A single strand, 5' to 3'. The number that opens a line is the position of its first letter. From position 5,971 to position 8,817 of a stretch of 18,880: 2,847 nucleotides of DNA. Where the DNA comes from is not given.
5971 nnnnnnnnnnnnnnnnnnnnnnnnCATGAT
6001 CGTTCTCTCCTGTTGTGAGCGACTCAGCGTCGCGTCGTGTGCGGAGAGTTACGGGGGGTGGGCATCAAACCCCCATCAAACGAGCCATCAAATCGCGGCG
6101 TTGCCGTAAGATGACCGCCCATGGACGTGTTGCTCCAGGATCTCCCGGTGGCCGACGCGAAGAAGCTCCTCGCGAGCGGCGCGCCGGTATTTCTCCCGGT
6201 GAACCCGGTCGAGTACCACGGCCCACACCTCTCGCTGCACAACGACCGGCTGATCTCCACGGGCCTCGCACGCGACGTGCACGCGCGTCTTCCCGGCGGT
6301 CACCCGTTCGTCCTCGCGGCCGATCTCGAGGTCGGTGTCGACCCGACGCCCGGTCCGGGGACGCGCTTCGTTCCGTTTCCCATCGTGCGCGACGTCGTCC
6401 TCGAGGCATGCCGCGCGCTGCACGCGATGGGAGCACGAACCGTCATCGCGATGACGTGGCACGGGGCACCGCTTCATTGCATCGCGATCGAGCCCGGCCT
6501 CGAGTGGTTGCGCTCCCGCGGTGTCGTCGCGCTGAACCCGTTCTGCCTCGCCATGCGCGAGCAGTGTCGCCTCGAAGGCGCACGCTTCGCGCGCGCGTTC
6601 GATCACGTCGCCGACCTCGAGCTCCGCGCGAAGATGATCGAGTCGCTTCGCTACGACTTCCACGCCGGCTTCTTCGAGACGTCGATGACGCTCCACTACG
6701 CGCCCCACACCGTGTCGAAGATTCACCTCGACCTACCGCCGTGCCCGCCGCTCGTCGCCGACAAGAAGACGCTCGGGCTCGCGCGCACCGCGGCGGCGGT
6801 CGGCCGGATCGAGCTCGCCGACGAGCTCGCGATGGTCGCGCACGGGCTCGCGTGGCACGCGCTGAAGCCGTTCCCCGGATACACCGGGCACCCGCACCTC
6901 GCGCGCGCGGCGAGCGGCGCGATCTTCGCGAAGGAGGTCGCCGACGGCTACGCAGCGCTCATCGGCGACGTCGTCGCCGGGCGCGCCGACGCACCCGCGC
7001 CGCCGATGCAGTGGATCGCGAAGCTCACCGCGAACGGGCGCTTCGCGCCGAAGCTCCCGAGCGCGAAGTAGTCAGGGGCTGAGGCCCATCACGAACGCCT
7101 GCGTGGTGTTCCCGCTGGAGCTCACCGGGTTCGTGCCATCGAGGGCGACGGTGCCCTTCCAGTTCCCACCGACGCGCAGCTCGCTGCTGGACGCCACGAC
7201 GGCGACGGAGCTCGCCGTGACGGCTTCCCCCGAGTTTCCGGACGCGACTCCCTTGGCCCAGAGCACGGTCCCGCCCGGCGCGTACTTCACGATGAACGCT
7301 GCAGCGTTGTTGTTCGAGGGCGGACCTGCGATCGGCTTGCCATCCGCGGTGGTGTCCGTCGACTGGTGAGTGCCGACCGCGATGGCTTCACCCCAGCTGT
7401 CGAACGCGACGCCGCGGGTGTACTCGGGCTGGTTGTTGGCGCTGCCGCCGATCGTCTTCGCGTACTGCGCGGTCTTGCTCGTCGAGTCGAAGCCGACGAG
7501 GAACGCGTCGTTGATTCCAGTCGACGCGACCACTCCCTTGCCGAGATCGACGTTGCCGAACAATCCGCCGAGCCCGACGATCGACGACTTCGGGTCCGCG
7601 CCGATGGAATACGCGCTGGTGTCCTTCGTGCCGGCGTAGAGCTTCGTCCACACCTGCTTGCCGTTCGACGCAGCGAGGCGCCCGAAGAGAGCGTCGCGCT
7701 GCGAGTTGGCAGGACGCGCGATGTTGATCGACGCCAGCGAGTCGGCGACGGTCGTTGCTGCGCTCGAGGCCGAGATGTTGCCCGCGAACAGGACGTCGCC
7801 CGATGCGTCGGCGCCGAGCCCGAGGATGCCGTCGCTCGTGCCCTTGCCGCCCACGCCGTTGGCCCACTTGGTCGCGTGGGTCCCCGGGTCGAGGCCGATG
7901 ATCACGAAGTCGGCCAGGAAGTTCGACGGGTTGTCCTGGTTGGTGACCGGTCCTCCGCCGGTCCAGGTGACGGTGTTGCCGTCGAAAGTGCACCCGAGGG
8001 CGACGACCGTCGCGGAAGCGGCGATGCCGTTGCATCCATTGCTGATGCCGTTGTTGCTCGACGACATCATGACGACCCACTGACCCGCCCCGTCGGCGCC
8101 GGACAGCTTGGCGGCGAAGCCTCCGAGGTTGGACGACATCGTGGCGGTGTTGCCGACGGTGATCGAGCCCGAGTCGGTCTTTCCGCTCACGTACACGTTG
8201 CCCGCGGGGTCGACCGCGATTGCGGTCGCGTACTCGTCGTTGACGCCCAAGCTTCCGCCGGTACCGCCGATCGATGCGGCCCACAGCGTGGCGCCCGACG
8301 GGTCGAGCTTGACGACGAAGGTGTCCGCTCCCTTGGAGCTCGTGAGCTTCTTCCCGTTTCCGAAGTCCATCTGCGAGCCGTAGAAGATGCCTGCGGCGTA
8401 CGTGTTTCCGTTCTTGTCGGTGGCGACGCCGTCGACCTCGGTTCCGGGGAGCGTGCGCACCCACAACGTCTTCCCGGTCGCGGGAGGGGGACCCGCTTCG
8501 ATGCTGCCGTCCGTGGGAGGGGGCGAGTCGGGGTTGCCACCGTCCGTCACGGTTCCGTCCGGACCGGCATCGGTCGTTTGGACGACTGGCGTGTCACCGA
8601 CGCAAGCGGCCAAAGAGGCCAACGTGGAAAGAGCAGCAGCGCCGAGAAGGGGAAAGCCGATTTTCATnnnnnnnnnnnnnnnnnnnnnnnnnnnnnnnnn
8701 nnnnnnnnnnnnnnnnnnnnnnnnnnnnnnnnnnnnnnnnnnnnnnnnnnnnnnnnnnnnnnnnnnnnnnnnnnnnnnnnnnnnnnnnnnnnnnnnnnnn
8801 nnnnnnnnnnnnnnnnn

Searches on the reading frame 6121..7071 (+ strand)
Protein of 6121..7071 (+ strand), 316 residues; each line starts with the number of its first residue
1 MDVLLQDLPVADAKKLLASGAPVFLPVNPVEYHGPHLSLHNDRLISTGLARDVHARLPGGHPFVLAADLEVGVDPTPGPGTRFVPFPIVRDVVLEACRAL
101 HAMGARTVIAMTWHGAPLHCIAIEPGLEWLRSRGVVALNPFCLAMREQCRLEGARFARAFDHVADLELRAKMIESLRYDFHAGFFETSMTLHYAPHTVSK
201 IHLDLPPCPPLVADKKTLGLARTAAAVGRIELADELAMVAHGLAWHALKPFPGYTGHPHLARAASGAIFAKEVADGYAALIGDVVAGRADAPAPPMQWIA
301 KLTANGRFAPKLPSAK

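Call 4: search_protein_families(library=pfam, proteins=[window:6121-7071:+], max_evalue=0.01)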
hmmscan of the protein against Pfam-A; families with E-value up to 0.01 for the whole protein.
window:6121-7071:+ (316 aa): 1 family
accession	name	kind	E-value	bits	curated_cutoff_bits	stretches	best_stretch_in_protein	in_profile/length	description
PF02633.19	Creatininase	-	6.3e-27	95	31.3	1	9-281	4-238/238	Creatinine amidohydrolase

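Call 5: search_protein_families(library=ncbifam, proteins=[window:6121-7071:+], max_evalue=0.01)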
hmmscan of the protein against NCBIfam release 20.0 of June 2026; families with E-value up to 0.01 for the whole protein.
window:6121-7071:+ (316 aa): 2 families
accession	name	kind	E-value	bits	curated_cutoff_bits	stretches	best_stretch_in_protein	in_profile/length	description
TIGR03964.1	mycofact_creat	equivalog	1.6e-10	41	172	1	20-200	13-159/228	mycofactocin biosynthesis peptidyl-dipeptidase MftE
TIGR04448.1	creatininase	equivalog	7.8e-10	38.8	235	1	11-58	5-52/246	creatininase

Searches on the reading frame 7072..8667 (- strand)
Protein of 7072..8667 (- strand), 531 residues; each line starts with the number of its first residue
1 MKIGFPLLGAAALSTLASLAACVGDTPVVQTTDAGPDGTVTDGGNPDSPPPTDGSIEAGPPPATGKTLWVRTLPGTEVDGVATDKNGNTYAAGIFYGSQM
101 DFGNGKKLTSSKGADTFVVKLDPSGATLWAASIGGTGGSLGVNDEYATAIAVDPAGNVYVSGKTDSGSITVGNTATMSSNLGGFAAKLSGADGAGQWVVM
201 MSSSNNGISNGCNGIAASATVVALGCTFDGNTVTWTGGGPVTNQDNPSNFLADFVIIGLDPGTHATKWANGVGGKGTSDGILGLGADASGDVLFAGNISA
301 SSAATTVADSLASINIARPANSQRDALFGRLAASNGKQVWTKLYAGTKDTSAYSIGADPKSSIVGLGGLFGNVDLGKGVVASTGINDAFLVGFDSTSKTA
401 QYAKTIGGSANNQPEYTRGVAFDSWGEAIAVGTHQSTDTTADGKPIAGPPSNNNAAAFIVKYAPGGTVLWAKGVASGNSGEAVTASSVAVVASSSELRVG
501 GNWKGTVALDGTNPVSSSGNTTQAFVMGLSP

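Call 4: search_protein_families(library=pfam, proteins=[window:7072-8667:-], max_evalue=0.01)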
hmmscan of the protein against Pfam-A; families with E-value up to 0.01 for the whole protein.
window:7072-8667:- (531 aa): 1 family
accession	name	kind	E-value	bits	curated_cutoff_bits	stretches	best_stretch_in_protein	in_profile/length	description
PF06739.17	SBBP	-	8.5e-07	29.3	20.5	1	143-166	12-34/38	Beta-propeller repeat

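Call 5: search_protein_families(library=ncbifam, proteins=[window:7072-8667:-], max_evalue=0.01)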
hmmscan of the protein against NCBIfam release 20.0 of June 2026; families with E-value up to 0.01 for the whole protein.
window:7072-8667:- (531 aa): 1 family
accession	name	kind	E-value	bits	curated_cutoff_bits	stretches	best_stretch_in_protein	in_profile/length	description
NF047494.1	Lepto_SBBP_lipo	equivalog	1.5e-16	60.2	400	1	77-462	130-465/466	SBBP repeat beta-propeller lipoprotein, LipL53 family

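Call 54: find_homologous_proteins(query=window:7072-8667:-, max_evalue=0.00001)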
Query window:7072-8667:- (531 aa): 186 proteins with E <= 0.00001 among 8000 candidates; the best 120 are listed.
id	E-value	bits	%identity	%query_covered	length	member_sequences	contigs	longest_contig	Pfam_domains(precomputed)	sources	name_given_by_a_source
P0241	0.0e+0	1132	100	100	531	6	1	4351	PF06739.18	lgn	-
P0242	1.9e-250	850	76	100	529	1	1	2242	-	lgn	-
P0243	4.6e-156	539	56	97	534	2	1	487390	-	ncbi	-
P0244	2.8e-146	507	54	97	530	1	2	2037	PF06739.18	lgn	-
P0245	5.4e-138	479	51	96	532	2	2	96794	PF06739.18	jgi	jgi:hypothetical protein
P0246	1.7e-99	352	55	64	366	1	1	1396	PF06739.18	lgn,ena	-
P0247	1.1e-35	142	28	77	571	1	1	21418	PF18962.8,PF06739.18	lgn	-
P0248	7.9e-35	139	27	76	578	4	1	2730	PF18962.8,PF06739.18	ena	-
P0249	1.6e-31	128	29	75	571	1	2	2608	PF18962.8,PF06739.18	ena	-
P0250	5.1e-31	126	28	76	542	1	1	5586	PF06739.18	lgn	-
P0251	1.3e-30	125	28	90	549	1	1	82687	PF06739.18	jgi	jgi:hypothetical protein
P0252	6.0e-30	123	32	74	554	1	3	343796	PF17164.11,PF18962.8,PF06739.18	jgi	-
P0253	6.7e-30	123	27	84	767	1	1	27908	PF18962.8,PF06739.18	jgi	jgi:hypothetical protein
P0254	2.2e-29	121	29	76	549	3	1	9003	PF18962.8,PF06739.18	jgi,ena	-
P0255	2.3e-29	121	27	87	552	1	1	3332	PF18962.8,PF06739.18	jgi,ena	jgi:hypothetical protein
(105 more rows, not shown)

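Call 55: find_encoding_contigs(protein=P0243, flank=8000, max_places=1)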
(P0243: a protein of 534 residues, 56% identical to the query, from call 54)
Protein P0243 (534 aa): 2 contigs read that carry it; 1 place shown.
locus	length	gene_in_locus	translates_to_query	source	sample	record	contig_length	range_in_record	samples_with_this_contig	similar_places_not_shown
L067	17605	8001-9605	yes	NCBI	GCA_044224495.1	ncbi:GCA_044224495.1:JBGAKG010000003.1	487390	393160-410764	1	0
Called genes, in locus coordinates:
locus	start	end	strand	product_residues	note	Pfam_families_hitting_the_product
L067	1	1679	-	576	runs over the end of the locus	PF00587:tRNA-synt_2b, PF04073:tRNA_edit, PF03129:HGTP_anticodon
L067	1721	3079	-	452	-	PF00069:Pkinase, PF07714:PK_Tyr_Ser-Thr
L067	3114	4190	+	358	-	PF01145:Band_7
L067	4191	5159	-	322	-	-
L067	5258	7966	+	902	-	PF13191:AAA_16 (weak), PF13481:AAA_25 (faint), PF06414:Zeta_toxin (faint), PF00004:AAA (weak), PF07724:AAA_2, PF07728:AAA_5 (weak), PF10431:ClpB_D2-small, PF03462:PCRF, +3 more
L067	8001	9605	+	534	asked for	-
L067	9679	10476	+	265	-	PF00756:Esterase, PF12146:Hydrolase_4, PF00561:Abhydrolase_1, PF12697:Abhydrolase_6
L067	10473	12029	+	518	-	PF00989:PAS (weak), PF00512:HisKA, PF02518:HATPase_c, PF00072:Response_reg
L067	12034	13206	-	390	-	PF25852:DUF6242_C (faint)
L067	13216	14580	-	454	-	PF00079:Serpin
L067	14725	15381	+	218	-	-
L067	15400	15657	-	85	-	-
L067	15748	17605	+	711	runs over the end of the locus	PF02092:tRNA_synt_2f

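Call 56: find_encoding_contigs(protein=P0245, flank=8000, max_places=1)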
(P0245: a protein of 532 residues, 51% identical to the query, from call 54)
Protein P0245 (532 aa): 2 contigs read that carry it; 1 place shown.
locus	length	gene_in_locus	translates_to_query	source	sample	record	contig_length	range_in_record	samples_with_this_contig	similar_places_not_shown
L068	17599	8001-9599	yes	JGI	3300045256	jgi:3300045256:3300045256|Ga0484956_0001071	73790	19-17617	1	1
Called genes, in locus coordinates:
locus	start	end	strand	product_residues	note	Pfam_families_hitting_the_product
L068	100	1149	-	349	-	-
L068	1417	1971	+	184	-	PF01797:Y1_Tnp (weak)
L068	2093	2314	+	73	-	PF13333:rve_2 (weak)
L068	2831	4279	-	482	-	PF00069:Pkinase, PF07714:PK_Tyr_Ser-Thr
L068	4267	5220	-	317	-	-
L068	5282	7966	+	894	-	PF01078:Mg_chelatase (faint), PF13191:AAA_16 (weak), PF13481:AAA_25 (faint), PF20720:nSTAND3 (faint), PF07724:AAA_2, PF07728:AAA_5 (weak), PF10431:ClpB_D2-small, PF03462:PCRF, +5 more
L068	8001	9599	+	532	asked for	PF06739:SBBP (weak)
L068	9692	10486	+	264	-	PF12146:Hydrolase_4, PF00561:Abhydrolase_1, PF12697:Abhydrolase_6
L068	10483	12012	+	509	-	PF00512:HisKA, PF02518:HATPase_c, PF00072:Response_reg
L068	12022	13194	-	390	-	-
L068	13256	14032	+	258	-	-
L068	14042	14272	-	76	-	-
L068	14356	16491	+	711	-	PF02092:tRNA_synt_2f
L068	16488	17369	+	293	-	PF13539:Peptidase_M15_4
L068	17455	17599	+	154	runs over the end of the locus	-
